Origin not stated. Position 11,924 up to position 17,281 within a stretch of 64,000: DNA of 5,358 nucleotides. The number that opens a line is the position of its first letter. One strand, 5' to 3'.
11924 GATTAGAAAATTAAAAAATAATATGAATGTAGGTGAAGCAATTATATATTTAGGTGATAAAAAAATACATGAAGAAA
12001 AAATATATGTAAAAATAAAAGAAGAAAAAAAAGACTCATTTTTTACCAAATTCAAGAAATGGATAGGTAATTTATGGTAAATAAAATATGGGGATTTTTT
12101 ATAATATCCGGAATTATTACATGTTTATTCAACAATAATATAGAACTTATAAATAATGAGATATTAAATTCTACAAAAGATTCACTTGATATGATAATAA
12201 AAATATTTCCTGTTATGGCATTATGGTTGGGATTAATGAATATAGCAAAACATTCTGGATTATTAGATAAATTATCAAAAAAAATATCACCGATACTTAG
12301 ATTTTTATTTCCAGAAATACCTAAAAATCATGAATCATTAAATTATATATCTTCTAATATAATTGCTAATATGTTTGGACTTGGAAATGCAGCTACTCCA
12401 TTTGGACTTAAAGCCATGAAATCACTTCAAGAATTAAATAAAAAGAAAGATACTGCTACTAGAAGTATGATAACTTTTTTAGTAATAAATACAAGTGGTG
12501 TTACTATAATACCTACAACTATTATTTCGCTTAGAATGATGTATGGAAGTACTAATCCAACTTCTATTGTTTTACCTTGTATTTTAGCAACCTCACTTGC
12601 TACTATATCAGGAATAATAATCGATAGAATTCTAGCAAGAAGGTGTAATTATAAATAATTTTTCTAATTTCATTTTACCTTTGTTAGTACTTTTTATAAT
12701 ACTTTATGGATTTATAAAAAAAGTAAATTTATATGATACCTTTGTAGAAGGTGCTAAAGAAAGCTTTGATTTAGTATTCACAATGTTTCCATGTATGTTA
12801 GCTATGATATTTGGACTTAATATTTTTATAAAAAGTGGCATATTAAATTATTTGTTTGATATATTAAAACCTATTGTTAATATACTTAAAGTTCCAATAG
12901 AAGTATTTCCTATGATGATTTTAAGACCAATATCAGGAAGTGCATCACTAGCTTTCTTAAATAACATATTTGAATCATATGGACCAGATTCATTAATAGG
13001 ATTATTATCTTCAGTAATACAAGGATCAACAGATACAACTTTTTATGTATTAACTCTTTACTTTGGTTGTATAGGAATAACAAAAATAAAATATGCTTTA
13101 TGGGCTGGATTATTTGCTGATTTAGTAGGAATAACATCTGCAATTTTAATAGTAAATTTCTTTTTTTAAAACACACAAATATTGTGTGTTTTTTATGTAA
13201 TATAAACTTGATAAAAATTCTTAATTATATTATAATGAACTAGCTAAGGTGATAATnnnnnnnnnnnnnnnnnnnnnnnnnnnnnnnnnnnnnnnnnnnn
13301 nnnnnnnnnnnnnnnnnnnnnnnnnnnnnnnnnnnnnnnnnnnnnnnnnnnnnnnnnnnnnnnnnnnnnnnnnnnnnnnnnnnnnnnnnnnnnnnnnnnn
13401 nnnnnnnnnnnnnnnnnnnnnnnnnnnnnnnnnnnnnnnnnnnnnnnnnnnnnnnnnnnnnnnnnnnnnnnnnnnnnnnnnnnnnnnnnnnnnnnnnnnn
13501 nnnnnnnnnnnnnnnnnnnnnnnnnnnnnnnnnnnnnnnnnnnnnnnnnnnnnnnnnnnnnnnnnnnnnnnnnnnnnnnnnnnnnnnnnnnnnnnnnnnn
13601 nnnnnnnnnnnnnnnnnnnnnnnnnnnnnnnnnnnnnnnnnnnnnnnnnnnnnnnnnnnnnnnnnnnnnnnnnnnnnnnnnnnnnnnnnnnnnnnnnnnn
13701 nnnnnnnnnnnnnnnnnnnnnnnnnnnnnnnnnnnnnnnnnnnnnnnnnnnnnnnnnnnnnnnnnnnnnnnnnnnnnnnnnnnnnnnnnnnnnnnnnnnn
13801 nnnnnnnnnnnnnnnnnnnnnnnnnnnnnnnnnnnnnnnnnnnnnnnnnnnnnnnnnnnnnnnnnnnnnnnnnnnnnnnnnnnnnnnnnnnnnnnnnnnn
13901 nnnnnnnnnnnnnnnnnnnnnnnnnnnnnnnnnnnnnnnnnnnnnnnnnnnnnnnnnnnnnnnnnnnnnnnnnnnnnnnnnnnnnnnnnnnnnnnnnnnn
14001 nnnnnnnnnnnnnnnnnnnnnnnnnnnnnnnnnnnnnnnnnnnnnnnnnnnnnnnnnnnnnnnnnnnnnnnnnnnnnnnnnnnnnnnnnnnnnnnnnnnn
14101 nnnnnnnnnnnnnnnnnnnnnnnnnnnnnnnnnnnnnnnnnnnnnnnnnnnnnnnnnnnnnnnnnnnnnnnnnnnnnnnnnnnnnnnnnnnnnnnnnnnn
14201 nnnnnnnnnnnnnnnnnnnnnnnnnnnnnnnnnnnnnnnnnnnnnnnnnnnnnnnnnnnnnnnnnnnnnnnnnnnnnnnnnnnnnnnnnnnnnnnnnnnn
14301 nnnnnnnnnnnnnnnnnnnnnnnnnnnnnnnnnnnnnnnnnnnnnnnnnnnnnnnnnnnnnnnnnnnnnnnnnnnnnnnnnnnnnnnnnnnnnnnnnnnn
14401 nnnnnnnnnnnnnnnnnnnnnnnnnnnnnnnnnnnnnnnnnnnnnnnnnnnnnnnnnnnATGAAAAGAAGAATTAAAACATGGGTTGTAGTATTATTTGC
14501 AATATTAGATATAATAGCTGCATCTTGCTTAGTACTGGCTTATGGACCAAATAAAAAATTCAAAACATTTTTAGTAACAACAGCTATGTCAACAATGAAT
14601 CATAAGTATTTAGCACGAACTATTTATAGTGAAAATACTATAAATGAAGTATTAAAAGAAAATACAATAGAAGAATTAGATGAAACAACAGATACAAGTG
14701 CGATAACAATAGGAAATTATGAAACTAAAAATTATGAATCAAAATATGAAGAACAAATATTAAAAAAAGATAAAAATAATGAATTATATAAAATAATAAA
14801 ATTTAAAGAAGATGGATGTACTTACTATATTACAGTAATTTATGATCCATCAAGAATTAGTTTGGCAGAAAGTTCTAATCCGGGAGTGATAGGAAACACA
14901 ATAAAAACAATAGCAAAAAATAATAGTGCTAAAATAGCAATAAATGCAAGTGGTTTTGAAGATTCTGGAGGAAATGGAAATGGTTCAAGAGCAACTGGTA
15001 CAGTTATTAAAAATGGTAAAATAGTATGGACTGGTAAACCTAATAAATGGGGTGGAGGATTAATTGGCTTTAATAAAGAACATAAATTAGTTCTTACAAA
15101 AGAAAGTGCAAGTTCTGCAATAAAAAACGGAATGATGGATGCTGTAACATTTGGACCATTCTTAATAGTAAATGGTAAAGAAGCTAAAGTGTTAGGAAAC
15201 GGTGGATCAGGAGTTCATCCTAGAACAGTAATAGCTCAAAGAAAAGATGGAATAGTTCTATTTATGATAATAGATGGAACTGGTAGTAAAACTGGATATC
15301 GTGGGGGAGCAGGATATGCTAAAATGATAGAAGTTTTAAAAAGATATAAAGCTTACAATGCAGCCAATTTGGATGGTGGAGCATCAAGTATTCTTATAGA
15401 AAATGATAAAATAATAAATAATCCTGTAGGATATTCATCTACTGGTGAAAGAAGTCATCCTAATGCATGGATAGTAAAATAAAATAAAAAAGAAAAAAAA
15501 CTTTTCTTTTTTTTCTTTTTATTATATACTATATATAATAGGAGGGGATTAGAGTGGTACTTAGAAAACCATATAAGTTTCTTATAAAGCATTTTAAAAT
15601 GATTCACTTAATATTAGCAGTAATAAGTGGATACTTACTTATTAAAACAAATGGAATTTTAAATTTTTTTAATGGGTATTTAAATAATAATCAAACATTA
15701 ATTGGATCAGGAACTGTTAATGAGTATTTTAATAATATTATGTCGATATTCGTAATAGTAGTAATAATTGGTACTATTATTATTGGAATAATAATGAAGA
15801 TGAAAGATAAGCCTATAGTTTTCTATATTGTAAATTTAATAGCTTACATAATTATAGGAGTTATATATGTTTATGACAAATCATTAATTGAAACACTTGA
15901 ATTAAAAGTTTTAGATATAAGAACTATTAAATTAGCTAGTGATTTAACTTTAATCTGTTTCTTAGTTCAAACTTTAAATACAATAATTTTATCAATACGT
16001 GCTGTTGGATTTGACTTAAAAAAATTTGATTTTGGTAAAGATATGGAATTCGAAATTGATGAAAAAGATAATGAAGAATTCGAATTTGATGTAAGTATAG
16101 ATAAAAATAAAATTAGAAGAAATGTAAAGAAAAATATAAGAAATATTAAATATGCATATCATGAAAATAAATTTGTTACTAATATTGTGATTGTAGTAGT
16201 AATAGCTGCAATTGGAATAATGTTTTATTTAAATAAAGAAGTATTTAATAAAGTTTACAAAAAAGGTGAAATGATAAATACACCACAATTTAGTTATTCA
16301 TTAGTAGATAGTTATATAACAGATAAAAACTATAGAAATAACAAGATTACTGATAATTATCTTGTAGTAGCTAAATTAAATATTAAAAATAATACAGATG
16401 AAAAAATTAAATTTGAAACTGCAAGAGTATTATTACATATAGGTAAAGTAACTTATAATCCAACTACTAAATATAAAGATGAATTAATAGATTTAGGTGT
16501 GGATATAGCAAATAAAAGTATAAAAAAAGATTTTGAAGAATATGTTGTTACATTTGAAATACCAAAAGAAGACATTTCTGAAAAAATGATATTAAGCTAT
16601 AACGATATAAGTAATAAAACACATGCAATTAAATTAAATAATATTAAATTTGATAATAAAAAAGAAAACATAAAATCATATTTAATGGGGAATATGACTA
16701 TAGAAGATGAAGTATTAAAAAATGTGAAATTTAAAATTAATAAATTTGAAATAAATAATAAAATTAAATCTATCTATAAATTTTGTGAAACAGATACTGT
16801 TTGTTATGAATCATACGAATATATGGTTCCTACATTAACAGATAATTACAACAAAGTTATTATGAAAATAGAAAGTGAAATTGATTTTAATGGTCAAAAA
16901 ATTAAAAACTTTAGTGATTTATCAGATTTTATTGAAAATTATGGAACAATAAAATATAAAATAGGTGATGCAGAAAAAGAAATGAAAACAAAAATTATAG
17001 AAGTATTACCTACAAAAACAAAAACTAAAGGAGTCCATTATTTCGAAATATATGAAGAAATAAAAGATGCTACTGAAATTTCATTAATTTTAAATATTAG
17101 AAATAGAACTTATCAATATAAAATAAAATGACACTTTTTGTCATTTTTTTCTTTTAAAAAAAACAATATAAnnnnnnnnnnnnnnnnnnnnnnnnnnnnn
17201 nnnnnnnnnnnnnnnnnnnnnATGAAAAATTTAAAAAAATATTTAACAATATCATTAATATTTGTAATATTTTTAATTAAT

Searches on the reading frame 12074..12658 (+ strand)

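Call 7: search_protein_families(library=pfam, proteins=[window:12074-12658:+], max_evalue=0.001)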
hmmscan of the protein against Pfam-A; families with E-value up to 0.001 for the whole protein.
window:12074-12658:+ (194 aa): 1 family
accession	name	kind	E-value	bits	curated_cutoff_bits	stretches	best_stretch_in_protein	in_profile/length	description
PF07670.19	Gate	-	1.3e-14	54.9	29.6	1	42-152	2-99/104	Nucleoside recognition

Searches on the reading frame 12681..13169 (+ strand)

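Call 66: search_protein_families(library=pfam, proteins=[window:12681-13169:+], max_evalue=0.01)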
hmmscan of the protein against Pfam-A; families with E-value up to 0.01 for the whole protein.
window:12681-13169:+ (162 aa): 1 family
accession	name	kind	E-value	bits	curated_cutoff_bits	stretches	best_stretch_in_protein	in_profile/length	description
PF07670.19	Gate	-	4.7e-07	30.6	29.6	1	32-133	1-103/104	Nucleoside recognition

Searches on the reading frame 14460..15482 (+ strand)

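Call 4: search_protein_families(library=pfam, proteins=[window:14460-15482:+], max_evalue=0.1)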
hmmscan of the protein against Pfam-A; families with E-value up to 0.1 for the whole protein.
window:14460-15482:+ (340 aa): 1 family
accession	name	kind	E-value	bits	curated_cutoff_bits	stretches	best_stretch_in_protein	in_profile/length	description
PF09992.14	NAGPA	-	5.3e-34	118.3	25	1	156-339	2-168/169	Phosphodiester glycosidase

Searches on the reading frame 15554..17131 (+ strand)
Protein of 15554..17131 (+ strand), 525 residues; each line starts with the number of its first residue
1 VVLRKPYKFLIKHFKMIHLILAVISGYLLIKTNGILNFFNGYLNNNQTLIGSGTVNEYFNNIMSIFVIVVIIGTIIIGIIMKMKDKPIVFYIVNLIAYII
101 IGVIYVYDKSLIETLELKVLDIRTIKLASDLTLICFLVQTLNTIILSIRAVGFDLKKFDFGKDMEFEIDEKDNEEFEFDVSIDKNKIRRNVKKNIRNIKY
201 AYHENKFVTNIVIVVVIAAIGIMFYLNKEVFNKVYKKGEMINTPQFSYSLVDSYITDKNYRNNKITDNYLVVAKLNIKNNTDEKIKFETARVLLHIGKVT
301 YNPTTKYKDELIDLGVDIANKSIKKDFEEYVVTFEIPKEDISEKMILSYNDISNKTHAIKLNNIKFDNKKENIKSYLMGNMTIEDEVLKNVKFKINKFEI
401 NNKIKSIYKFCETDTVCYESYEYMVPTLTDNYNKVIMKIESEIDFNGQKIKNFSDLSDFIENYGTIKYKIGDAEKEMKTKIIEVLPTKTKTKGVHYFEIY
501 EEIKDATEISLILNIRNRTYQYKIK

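Call 4: search_protein_families(library=pfam, proteins=[window:15554-17131:+], max_evalue=0.1)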
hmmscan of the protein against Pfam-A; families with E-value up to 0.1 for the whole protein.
window:15554-17131:+ (525 aa): 0 families

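Call 28: search_protein_families(library=ncbifam, proteins=[window:15554-17131:+], max_evalue=0.1)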
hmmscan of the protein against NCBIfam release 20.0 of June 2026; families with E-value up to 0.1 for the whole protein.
window:15554-17131:+ (525 aa): 1 family
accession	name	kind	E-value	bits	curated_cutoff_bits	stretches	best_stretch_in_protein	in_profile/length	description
NF046005.2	near_gluc_PtsG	equivalog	0.073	13.3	45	1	211-253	8-50/85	MPN207a family PTS transporter accessory protein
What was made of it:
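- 15554..17131 (+): U525: multi-pass membrane protein with a large extracytoplasmic C-terminal part. It is the first gene of the conserved module U525-S-G-DUF5411. No Pfam or NCBIfam family (calls 4, 28).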

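Call 80: search_protein_families(library=phrogs, proteins=[window:15554-17131:+], max_evalue=0.01)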
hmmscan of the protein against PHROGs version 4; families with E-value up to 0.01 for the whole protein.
window:15554-17131:+ (525 aa): 1 family
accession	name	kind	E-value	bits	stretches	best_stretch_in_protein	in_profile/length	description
phrog_20921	-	unknown function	0.00062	20.8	1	137-227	58-145/149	-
